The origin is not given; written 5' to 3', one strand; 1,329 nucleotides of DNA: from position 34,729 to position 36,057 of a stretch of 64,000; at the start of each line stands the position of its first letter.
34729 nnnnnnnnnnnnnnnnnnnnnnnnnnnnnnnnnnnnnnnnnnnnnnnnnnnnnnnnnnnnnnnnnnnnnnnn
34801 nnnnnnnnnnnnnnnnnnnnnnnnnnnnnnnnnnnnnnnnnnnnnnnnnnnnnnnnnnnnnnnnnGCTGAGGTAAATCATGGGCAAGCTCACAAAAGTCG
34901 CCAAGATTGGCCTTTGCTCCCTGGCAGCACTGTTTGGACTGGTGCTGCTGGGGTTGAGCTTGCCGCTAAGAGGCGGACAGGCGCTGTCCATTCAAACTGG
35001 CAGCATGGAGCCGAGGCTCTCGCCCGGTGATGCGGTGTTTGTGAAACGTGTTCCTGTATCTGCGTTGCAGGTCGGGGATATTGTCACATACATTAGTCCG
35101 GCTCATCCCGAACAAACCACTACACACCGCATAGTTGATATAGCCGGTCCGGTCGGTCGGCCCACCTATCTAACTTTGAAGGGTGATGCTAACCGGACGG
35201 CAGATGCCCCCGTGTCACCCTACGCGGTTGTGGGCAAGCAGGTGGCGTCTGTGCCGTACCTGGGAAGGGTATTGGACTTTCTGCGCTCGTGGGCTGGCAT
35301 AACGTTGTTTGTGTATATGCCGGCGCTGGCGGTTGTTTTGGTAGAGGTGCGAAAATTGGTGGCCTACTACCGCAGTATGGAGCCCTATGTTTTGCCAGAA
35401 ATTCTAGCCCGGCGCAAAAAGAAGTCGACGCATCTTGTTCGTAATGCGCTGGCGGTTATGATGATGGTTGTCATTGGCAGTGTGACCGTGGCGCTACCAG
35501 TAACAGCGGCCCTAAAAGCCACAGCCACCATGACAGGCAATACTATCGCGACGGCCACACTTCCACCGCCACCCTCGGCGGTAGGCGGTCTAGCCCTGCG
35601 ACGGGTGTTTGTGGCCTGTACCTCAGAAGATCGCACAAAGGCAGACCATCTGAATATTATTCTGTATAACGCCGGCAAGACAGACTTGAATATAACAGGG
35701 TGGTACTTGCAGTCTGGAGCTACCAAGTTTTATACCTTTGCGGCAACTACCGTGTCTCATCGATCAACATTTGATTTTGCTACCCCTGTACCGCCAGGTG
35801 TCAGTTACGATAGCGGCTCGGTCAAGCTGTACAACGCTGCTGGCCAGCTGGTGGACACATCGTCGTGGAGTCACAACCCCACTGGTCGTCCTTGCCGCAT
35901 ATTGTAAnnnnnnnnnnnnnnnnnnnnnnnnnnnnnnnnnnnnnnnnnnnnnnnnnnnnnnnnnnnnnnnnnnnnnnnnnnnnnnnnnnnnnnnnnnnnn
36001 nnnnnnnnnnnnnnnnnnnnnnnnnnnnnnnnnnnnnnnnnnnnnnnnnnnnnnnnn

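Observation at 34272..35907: SipW-type signal peptidase fused in frame to its own substrate-type signal peptide and an LTD-like cargo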

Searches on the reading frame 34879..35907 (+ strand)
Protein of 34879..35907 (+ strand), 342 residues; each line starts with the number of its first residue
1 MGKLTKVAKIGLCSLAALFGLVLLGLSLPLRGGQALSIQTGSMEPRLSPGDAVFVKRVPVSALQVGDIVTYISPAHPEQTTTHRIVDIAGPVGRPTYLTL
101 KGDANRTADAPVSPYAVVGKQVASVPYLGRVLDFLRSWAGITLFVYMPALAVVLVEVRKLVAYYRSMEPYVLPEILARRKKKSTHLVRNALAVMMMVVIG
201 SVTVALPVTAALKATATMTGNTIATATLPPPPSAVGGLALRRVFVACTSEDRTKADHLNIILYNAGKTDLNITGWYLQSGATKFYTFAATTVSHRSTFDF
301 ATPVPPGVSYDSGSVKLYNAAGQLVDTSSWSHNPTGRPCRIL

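Call 3: search_protein_families(library=pfam, proteins=[window:34879-35907:+], max_evalue=1)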
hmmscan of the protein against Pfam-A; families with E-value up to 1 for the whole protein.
window:34879-35907:+ (342 aa): 3 families
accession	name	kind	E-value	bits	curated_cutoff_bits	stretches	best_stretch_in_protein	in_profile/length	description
PF00932.25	LTD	-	5.4e-07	30.4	34.3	1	259-331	24-108/109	Lamin Tail Domain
PF10502.14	Peptidase_S26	-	5e-05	23.7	22.9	1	22-90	12-82/168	Signal peptidase, peptidase S26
PF00717.28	Peptidase_S24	-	0.11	12.7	23.3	1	35-71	37-71/116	Peptidase S24-like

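Call 4: search_protein_families(library=ncbifam, proteins=[window:34879-35907:+], max_evalue=1)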
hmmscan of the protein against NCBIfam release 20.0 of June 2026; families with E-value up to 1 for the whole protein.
window:34879-35907:+ (342 aa): 5 families
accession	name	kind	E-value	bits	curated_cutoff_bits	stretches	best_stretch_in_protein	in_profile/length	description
TIGR02228.1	sigpep_I_arch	equivalog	7.8e-22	77.8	51.85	1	10-158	7-156/158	signal peptidase I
NF046067.1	SigPepSipWBacil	equivalog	1e-15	57.8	190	1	34-168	39-173/189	signal peptidase I SipW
TIGR02227.1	sigpep_I_bact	equivalog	2.1e-08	34.2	47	1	31-90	18-79/162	signal peptidase I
TIGR02754.1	sod_Ni_protease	equivalog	0.0054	17.2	63.25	1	38-88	3-55/90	nickel-type superoxide dismutase maturation protease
NF009628.0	PRK13149.1-2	equivalog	0.15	11.8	103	1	80-104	38-61/76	H/ACA RNA-protein complex component Gar1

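Call 5: find_homologous_proteins(query=window:34879-35907:+, max_evalue=0.001)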
Query window:34879-35907:+ (342 aa): 1271 proteins with E <= 0.001 among 8000 candidates; the best 120 are listed.
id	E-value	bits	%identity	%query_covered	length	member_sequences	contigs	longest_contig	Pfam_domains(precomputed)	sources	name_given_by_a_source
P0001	5.7e-220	747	100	100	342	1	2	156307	PF00932.26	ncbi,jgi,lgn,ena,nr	ncbi:MAG TPA: signal peptidase I [Verrucomicrobiae bacterium]|nr:signal peptidase I [Verrucomicrobia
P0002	2.0e-179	614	83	100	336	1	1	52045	PF00932.26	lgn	-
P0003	1.8e-114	400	59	97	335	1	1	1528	PF00932.26,PF10502.15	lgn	-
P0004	1.8e-92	328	52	91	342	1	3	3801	-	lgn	-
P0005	3.0e-90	321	49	100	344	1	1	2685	-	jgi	jgi:signal peptidase I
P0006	3.5e-86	308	46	100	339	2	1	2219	-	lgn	-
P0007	1.0e-75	273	46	96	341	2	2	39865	PF10502.15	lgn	-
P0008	1.3e-53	200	40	96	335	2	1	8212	PF10502.15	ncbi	-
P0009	3.4e-48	183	35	94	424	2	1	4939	PF00932.26,PF10502.15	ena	-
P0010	9.7e-41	158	41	67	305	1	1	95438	-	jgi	jgi:signal peptidase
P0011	2.9e-39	153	42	66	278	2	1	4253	-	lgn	-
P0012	7.8e-35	139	48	49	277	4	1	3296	-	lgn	-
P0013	1.5e-31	128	44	48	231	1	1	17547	-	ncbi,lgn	-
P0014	7.7e-31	126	46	44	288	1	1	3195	-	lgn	-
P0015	2.3e-25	108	32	64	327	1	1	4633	PF10502.15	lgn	-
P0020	5.0e-21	93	28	81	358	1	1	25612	PF00932.26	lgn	-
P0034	9.5e-20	89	27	96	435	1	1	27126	PF00932.26,PF10502.15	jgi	jgi:signal peptidase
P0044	2.4e-19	88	37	48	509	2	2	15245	-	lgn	-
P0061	1.6e-18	85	42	40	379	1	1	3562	-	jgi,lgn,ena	-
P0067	2.1e-18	85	28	80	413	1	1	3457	PF00932.26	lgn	-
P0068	2.2e-18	85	39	48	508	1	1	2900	-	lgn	-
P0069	2.4e-18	85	30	73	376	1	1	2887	PF10502.15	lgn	-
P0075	3.1e-18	84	35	63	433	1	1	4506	-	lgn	-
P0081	3.8e-18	84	37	46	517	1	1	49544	-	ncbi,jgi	jgi:signal peptidase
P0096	1.0e-17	83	28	88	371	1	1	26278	PF00932.26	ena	-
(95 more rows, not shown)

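Call 11: search_protein_families(library=ncbifam, alignment_id=A2, max_evalue=0.01)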
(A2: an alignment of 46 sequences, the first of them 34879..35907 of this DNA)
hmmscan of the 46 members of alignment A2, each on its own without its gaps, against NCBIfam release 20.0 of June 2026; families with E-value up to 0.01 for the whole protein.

A. member 1, window:34879-35907:+ (342 aa): 4 families
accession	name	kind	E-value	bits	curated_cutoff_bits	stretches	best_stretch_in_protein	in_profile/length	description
TIGR02228.1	sigpep_I_arch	equivalog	7.8e-22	77.8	51.85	1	10-158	7-156/158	signal peptidase I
NF046067.1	SigPepSipWBacil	equivalog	1e-15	57.8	190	1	34-168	39-173/189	signal peptidase I SipW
TIGR02227.1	sigpep_I_bact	equivalog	2.1e-08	34.2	47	1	31-90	18-79/162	signal peptidase I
TIGR02754.1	sod_Ni_protease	equivalog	0.0054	17.2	63.25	1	38-88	3-55/90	nickel-type superoxide dismutase maturation protease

B. families by the number of members that match (of 46 scanned): 5 families
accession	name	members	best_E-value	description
NF046067.1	SigPepSipWBacil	46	9.9e-35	signal peptidase I SipW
TIGR02228.1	sigpep_I_arch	46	7.8e-34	signal peptidase I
TIGR02227.1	sigpep_I_bact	43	1.1e-10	signal peptidase I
TIGR02754.1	sod_Ni_protease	9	2.5e-05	nickel-type superoxide dismutase maturation protease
TIGR04088.1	cognate_SipW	8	1.5e-05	SipW-dependent-type signal peptide-containing protein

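Call 12: search_protein_families(library=pfam, alignment_id=A2, max_evalue=0.01)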
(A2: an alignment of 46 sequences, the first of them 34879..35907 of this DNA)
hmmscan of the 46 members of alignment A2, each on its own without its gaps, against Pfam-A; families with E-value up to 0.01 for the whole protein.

A. member 1, window:34879-35907:+ (342 aa): 2 families
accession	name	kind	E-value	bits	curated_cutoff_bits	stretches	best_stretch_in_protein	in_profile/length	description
PF00932.25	LTD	-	5.4e-07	30.4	34.3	1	259-331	24-108/109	Lamin Tail Domain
PF10502.14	Peptidase_S26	-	5e-05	23.7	22.9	1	22-90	12-82/168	Signal peptidase, peptidase S26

B. families by the number of members that match (of 46 scanned): 5 families
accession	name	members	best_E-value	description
PF00717.28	Peptidase_S24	27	3.6e-05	Peptidase S24-like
PF10502.14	Peptidase_S26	25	1.5e-08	Signal peptidase, peptidase S26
PF00932.25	LTD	12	1.8e-15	Lamin Tail Domain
PF12124.13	bCoV_SUD_C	1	0.0024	Betacoronavirus SUD-C domain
PF12389.13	Peptidase_M73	1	0.0088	Camelysin metallo-endopeptidase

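Call 13: search_protein_families(library=ncbifam, proteins=[P0020, P0034, P0096, P0067, P0044, P0061, P0068, P0081, P0075, P0069], max_evalue=1)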
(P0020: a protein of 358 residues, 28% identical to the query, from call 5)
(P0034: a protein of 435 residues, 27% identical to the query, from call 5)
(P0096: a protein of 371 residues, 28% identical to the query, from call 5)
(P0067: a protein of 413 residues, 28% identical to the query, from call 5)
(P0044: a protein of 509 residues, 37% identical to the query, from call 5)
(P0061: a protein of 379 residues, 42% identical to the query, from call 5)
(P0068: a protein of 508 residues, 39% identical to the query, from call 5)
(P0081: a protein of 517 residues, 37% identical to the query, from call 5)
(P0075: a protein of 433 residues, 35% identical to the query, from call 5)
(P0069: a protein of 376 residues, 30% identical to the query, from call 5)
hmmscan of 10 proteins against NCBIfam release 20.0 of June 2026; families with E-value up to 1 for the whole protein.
P0020 (358 aa): 3 families
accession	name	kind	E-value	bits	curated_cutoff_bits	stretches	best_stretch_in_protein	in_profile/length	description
TIGR02228.1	sigpep_I_arch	equivalog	4e-24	85.3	51.85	1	17-168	13-157/158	signal peptidase I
NF046067.1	SigPepSipWBacil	equivalog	7.1e-24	84.4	190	1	33-173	35-169/189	signal peptidase I SipW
TIGR02227.1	sigpep_I_bact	equivalog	3.2e-06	27.1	47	1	20-97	4-77/162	signal peptidase I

P0034 (435 aa): 5 families
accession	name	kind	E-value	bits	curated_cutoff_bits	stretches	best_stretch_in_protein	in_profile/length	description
TIGR02228.1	sigpep_I_arch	equivalog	5.7e-28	97.8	51.85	1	46-183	12-152/158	signal peptidase I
NF046067.1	SigPepSipWBacil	equivalog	1.7e-26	93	190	1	61-202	35-181/189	signal peptidase I SipW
TIGR02227.1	sigpep_I_bact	equivalog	9.3e-09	35.4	47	1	47-115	3-75/162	signal peptidase I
TIGR02754.1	sod_Ni_protease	equivalog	0.0044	17.5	63.25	1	69-150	3-88/90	nickel-type superoxide dismutase maturation protease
TIGR04088.1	cognate_SipW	domain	0.0068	16.6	19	1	267-296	6-34/34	SipW-dependent-type signal peptide-containing protein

P0096 (371 aa): 4 families
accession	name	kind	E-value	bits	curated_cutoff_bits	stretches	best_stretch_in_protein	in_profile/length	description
NF046067.1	SigPepSipWBacil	equivalog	2e-30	105.8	190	1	52-175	42-170/189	signal peptidase I SipW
TIGR02228.1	sigpep_I_arch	equivalog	1.9e-25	89.6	51.85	1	26-167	13-155/158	signal peptidase I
TIGR02227.1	sigpep_I_bact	equivalog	0.0014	18.5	47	1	48-96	20-72/162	signal peptidase I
TIGR04088.1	cognate_SipW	domain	0.018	15.2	19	1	218-238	5-25/34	SipW-dependent-type signal peptide-containing protein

P0067 (413 aa): 5 families
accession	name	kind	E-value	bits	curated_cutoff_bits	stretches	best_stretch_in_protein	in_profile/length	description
TIGR02228.1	sigpep_I_arch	equivalog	4.2e-32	111.2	51.85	1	46-194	5-157/158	signal peptidase I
NF046067.1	SigPepSipWBacil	equivalog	4.6e-30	104.6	190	1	42-207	2-180/189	signal peptidase I SipW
TIGR02754.1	sod_Ni_protease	equivalog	2.9e-05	24.5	63.25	1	82-141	6-69/90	nickel-type superoxide dismutase maturation protease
TIGR02227.1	sigpep_I_bact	equivalog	0.00018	21.4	47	1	57-135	5-85/162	signal peptidase I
TIGR04088.1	cognate_SipW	domain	0.12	12.6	19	1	223-255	3-34/34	SipW-dependent-type signal peptide-containing protein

P0044 (509 aa): 3 families
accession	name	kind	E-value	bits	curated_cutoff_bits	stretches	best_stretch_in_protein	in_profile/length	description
TIGR02228.1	sigpep_I_arch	equivalog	6.9e-31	107.3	51.85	1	10-158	7-157/158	signal peptidase I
NF046067.1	SigPepSipWBacil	equivalog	3.9e-30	104.8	190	1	8-174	8-180/189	signal peptidase I SipW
TIGR02227.1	sigpep_I_bact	equivalog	0.00016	21.6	47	1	26-86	12-76/162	signal peptidase I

P0061 (379 aa): 4 families
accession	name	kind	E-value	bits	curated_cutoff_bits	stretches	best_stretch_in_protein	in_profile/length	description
NF046067.1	SigPepSipWBacil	equivalog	1.9e-31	109.1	190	1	34-174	38-180/189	signal peptidase I SipW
TIGR02228.1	sigpep_I_arch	equivalog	1.6e-30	106.1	51.85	1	7-156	6-155/158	signal peptidase I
TIGR02227.1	sigpep_I_bact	equivalog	8.9e-05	22.4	47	1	33-91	19-81/162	signal peptidase I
TIGR04088.1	cognate_SipW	domain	0.00066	19.8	19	1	250-275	8-32/34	SipW-dependent-type signal peptide-containing protein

P0068 (508 aa): 3 families
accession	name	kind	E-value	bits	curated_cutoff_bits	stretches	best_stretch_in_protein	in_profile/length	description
NF046067.1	SigPepSipWBacil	equivalog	3.3e-30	105.1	190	1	2-180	2-186/189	signal peptidase I SipW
TIGR02228.1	sigpep_I_arch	equivalog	6.8e-28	97.5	51.85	1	6-156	5-155/158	signal peptidase I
TIGR02227.1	sigpep_I_bact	equivalog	5.3e-07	29.7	47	1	31-92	17-82/162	signal peptidase I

P0081 (517 aa): 3 families
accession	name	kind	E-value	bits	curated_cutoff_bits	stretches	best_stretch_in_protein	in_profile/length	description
TIGR02228.1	sigpep_I_arch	equivalog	3.2e-28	98.6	51.85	1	12-156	8-155/158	signal peptidase I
NF046067.1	SigPepSipWBacil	equivalog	3.2e-27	95.4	190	1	34-178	38-184/189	signal peptidase I SipW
TIGR02227.1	sigpep_I_bact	equivalog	0.00052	19.9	47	1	20-85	7-75/162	signal peptidase I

P0075 (433 aa): 3 families
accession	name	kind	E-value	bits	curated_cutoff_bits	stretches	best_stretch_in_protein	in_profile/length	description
NF046067.1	SigPepSipWBacil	equivalog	9.1e-32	110.2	190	1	5-165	9-171/189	signal peptidase I SipW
TIGR02228.1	sigpep_I_arch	equivalog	1.3e-29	103.2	51.85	1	7-155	6-154/158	signal peptidase I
TIGR02227.1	sigpep_I_bact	equivalog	0.0014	18.5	47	1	33-85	19-75/162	signal peptidase I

P0069 (376 aa): 4 families
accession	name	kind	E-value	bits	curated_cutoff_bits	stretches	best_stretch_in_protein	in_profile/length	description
TIGR02228.1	sigpep_I_arch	equivalog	7.8e-34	116.8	51.85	1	16-167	5-156/158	signal peptidase I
NF046067.1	SigPepSipWBacil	equivalog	9.6e-30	103.6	190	1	21-180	11-176/189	signal peptidase I SipW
TIGR02227.1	sigpep_I_bact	equivalog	2.1e-06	27.7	47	1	28-95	8-75/162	signal peptidase I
TIGR02754.1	sod_Ni_protease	equivalog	0.17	12.4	63.25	1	49-130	3-88/90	nickel-type superoxide dismutase maturation protease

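Call 19: find_related_loci(query=A3, collection=genome_contigs, flank=6000)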
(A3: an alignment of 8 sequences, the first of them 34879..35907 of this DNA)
Query A3 (342 aa) in genome_contigs; peptide patterns used: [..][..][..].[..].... (x = any residue, [..] = any of these).
40 stretches matched a pattern; 15 encode a relative of the query (tblastn E <= 1e-3); 15 distinct loci.
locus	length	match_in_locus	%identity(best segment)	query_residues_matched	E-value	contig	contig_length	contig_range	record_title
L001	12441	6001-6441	49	22-170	8e-38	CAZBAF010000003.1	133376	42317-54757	MAG TPA_asm: uncultured Candidatus Saccharibacteria bacterium isolate SRP144015_co1_11 genome assembly, contig: NODE_69_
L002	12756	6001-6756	37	2-260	8e-51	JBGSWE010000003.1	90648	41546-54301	MAG: Candidatus Saccharimonadales bacterium isolate JTS-AC474 k141_1801911, whole genome shotgun sequence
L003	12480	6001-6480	38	10-173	3e-30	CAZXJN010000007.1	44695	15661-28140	MAG TPA_asm: uncultured Candidatus Saccharibacteria bacterium isolate SRP144015_co1_17 genome assembly, contig: NODE_440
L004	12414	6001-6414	34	27-166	6e-19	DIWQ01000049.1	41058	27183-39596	MAG TPA_asm: Patescibacteria group bacterium UBA6102 UBA6102_contig_20482, whole genome shotgun sequence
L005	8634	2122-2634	30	33-219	4e-16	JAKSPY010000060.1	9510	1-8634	MAG: Clostridia bacterium isolate Horse_feces215 MAG215_60, whole genome shotgun sequence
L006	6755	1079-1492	31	32-162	8e-16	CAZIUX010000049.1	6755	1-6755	MAG TPA_asm: uncultured Muribaculaceae bacterium isolate SRP192927_co4_272 genome assembly, contig: NODE_30500_length_67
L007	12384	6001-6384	32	36-160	1e-15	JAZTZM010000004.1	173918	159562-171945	MAG: Acutalibacteraceae bacterium isolate T1900045324_YK20190013.MAGScoT_cleanbin_000005 SGB_6409_k141_71915, whole geno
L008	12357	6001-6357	34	21-141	1e-14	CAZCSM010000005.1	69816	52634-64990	MAG TPA_asm: uncultured Candidatus Saccharibacteria bacterium isolate SRP192927_co10_24 genome assembly, contig: NODE_14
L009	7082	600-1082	33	17-164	2e-14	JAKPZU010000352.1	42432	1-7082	MAG: Bacillota bacterium isolate USCA_maxbin.164 k141_479864, whole genome shotgun sequence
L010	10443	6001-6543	31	3-164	3e-14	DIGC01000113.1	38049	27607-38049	MAG TPA_asm: Bacillales bacterium UBA5732 UBA5732_contig_1624, whole genome shotgun sequence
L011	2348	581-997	33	36-166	2e-14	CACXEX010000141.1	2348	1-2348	MAG: uncultured Ruminococcus sp. isolate RUG11191 genome assembly, contig: RUG11191_asm_141, whole genome shotgun sequen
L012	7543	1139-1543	34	1-140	5e-14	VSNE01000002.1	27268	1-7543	MAG: Lachnospiraceae bacterium isolate S9761_S13_bin.16 S9761_S13_S9761_S13_bin.16_contig_2, whole genome shotgun sequen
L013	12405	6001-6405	34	1-140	6e-14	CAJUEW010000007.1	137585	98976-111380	MAG TPA_asm: uncultured Lachnospiraceae bacterium isolate MGBC129972 genome assembly, contig: MGBC129972.7, whole genome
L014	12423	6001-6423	32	36-166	4e-12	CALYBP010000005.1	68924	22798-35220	MAG: uncultured Ruminococcus sp. isolate BRZ_PQ__bin62 genome assembly, contig: BRZ_PQ__NODE_646_length_68924_cov_14.625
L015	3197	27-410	34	32-165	3e-11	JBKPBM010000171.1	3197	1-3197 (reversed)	MAG: Actinomycetota bacterium isolate GB_EKS_MAG_00078 GB_EKS_000001311308, whole genome shotgun sequence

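Call 23: search_solved_structures(query=A3, max_evalue=1, show_alignments=2)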
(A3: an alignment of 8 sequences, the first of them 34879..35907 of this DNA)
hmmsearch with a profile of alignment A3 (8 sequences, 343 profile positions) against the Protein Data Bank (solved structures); distinct sequences matched with E-value up to 1: 6.
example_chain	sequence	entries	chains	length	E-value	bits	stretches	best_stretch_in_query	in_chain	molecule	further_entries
7p2q_A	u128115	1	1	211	1.2e-15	60.6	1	14-136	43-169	Signal peptidase complex catalytic subunit SEC11C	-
7p2p_A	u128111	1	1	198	6.1e-15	58.2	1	24-136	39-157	Signal peptidase complex catalytic subunit SEC11A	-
9rjb_A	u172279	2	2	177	2.6e-14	56.1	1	24-136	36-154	Signal peptidase complex catalytic subunit SEC11A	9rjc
4me8_A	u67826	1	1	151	0.033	16.3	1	37-121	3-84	Signal peptidase I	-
4wvh_A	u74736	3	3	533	0.2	13.7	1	38-94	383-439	Maltose-binding periplasmic protein,Signal peptidase IB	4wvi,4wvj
4nv4_A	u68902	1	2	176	0.27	13.3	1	37-92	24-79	Signal peptidase I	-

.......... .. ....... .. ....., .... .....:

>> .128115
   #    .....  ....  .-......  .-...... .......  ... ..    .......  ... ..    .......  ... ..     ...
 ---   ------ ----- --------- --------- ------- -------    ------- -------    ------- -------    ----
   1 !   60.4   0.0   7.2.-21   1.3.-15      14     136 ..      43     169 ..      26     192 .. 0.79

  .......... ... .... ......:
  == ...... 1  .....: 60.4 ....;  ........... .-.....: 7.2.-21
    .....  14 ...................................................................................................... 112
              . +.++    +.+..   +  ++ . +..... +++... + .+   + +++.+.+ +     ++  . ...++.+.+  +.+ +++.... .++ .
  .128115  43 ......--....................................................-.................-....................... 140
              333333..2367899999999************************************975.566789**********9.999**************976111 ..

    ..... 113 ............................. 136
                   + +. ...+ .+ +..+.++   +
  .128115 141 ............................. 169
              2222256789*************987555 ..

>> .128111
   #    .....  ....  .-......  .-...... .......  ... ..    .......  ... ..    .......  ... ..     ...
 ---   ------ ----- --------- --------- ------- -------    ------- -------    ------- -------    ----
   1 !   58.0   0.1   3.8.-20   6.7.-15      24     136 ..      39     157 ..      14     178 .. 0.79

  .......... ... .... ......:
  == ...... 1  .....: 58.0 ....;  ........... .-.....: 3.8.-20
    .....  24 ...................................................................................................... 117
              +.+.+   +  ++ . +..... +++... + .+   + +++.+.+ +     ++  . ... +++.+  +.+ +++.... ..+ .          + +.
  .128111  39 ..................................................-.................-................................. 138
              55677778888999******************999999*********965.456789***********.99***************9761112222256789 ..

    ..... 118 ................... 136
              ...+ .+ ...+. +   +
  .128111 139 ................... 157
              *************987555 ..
